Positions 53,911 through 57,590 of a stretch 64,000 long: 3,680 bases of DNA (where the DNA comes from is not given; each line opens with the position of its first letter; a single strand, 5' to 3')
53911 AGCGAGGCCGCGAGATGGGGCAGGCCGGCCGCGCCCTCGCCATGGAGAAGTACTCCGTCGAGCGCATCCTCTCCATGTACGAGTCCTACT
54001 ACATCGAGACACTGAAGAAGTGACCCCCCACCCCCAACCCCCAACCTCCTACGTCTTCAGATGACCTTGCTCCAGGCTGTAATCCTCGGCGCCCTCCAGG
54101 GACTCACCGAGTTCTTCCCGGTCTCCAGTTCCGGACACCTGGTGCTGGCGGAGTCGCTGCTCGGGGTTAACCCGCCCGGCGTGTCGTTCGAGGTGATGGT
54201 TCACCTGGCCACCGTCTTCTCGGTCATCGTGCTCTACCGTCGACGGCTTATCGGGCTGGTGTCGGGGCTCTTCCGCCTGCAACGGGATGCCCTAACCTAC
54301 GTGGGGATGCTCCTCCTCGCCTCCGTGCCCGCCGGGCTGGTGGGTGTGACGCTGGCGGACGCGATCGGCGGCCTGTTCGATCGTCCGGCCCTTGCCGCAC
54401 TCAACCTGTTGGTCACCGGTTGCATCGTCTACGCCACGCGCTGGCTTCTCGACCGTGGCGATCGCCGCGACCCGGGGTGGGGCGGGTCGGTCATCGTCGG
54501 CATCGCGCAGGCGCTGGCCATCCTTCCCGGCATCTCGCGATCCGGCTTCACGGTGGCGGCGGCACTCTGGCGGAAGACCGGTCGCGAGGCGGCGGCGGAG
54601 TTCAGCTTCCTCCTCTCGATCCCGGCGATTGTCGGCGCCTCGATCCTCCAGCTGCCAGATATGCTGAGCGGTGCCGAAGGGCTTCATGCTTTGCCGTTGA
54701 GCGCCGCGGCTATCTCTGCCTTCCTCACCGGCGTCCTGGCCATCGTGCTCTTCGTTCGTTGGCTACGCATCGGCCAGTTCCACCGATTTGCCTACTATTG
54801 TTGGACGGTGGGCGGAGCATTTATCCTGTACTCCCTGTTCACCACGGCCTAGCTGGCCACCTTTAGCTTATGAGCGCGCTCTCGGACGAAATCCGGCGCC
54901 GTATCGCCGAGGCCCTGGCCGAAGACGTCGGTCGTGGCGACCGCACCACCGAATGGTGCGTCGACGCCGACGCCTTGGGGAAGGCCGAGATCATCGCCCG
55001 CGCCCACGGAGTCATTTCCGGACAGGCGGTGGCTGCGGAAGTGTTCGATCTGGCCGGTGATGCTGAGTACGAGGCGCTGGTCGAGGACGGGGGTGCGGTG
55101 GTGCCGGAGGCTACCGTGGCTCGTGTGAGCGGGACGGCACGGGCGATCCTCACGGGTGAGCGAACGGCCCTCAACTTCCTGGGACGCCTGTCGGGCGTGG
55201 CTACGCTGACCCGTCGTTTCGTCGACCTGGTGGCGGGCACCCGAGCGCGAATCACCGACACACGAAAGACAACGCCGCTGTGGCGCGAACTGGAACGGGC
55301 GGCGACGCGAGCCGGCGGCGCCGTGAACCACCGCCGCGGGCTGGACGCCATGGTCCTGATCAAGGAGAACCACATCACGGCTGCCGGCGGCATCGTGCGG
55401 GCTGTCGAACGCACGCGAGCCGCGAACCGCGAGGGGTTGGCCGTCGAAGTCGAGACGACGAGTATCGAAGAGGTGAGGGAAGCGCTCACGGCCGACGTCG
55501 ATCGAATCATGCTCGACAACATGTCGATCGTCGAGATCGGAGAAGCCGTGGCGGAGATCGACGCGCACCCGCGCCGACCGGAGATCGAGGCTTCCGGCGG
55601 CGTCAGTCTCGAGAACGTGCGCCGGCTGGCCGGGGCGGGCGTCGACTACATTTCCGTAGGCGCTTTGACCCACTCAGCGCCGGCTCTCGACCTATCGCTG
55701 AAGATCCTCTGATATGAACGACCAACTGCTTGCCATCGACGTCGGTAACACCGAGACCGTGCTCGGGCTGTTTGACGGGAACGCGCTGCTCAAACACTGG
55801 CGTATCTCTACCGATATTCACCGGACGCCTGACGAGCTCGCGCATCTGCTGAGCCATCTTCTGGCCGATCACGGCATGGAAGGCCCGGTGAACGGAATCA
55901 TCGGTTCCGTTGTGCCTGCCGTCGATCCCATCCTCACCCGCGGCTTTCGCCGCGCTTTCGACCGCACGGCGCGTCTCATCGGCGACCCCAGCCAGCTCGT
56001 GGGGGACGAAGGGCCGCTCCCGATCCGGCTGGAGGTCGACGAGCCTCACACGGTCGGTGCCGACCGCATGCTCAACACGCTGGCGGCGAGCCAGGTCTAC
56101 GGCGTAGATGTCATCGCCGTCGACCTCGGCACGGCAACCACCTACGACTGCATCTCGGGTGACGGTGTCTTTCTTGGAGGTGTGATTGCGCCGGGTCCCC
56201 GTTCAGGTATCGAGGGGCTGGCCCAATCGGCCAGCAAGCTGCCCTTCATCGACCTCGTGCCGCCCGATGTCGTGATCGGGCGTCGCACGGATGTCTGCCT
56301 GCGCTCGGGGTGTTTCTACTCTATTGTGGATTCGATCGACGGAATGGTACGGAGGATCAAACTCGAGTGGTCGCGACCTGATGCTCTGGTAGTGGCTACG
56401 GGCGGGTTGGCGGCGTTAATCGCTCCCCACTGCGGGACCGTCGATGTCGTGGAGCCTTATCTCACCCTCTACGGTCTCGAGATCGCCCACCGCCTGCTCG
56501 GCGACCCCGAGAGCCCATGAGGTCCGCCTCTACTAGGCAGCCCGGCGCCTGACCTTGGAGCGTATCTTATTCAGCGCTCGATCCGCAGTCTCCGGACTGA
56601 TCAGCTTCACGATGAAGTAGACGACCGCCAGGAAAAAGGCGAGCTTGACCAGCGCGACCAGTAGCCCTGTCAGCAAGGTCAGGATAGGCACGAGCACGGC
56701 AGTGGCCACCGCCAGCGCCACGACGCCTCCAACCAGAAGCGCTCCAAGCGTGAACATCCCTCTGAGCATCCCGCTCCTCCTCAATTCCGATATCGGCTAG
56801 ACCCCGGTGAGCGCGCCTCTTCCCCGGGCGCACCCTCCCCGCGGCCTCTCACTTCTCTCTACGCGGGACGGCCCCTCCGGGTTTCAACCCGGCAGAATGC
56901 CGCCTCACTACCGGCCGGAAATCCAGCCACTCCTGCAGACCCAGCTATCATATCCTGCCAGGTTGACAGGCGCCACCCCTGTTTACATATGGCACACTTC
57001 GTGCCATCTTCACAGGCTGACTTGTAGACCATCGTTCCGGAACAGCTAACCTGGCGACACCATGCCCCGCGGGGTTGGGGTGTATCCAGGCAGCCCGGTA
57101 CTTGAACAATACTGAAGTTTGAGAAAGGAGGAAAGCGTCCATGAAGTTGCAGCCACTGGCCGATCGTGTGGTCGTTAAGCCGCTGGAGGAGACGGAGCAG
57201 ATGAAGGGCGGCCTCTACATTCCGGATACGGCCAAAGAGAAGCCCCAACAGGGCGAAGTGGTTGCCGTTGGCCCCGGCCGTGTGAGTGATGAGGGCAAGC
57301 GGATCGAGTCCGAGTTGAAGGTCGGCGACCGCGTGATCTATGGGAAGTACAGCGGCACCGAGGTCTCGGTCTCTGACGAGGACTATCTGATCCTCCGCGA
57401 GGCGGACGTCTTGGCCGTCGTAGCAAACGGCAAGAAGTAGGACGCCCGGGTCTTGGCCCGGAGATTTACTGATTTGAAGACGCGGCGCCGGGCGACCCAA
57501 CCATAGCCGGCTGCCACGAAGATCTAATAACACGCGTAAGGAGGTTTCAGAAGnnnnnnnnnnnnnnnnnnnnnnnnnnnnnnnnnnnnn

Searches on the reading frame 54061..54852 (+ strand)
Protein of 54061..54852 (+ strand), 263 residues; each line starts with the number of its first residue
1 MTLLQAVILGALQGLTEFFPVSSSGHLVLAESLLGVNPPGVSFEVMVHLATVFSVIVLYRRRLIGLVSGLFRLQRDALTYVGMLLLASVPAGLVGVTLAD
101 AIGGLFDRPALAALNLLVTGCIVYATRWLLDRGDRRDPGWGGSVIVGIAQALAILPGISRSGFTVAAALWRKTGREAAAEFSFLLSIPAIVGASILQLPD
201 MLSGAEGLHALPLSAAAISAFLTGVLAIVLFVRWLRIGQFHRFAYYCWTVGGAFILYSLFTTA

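Call 38: search_protein_families(library=pfam, proteins=[window:54061-54852:+], max_evalue=0.00001)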
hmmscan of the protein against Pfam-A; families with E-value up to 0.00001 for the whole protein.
window:54061-54852:+ (263 aa): 1 family
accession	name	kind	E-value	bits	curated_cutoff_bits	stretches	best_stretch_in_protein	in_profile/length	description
PF02673.24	BacA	-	3.1e-67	227.4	33.4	1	6-252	1-256/257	Bacitracin resistance protein BacA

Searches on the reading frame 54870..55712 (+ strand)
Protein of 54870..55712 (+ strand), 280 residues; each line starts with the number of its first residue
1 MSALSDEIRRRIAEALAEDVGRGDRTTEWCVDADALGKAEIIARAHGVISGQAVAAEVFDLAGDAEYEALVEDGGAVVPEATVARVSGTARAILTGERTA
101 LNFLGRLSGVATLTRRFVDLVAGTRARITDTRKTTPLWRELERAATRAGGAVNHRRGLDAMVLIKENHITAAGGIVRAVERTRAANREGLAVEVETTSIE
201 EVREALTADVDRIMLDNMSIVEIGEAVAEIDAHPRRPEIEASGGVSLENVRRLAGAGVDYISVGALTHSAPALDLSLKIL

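Call 38: search_protein_families(library=pfam, proteins=[window:54870-55712:+], max_evalue=0.00001)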
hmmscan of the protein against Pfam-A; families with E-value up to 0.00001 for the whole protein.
window:54870-55712:+ (280 aa): 2 families
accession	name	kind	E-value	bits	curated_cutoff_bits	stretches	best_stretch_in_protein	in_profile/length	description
PF01729.25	QRPTase_C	-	8.5e-58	195.2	23.1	1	110-278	1-169/169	Quinolinate phosphoribosyl transferase, C-terminal domain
PF02749.22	QRPTase_N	-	4.4e-19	68.9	27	1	24-108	1-82/82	Quinolinate phosphoribosyl transferase, N-terminal domain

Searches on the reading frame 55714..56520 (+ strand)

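Call 38: search_protein_families(library=pfam, proteins=[window:55714-56520:+], max_evalue=0.00001)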
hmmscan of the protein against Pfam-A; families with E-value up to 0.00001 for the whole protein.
window:55714-56520:+ (268 aa): 1 family
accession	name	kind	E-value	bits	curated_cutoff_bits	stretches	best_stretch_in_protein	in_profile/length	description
PF03309.20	Pan_kinase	-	1.2e-55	189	24.7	1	5-214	1-205/205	Type III pantothenate kinase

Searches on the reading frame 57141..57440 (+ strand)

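Call 38: search_protein_families(library=pfam, proteins=[window:57141-57440:+], max_evalue=0.00001)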
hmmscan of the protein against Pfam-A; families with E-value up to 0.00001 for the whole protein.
window:57141-57440:+ (99 aa): 1 family
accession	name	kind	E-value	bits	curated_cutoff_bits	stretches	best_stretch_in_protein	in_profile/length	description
PF00166.26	Cpn10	-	2.1e-35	121.1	21.1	1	2-94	1-93/93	Chaperonin 10 Kd subunit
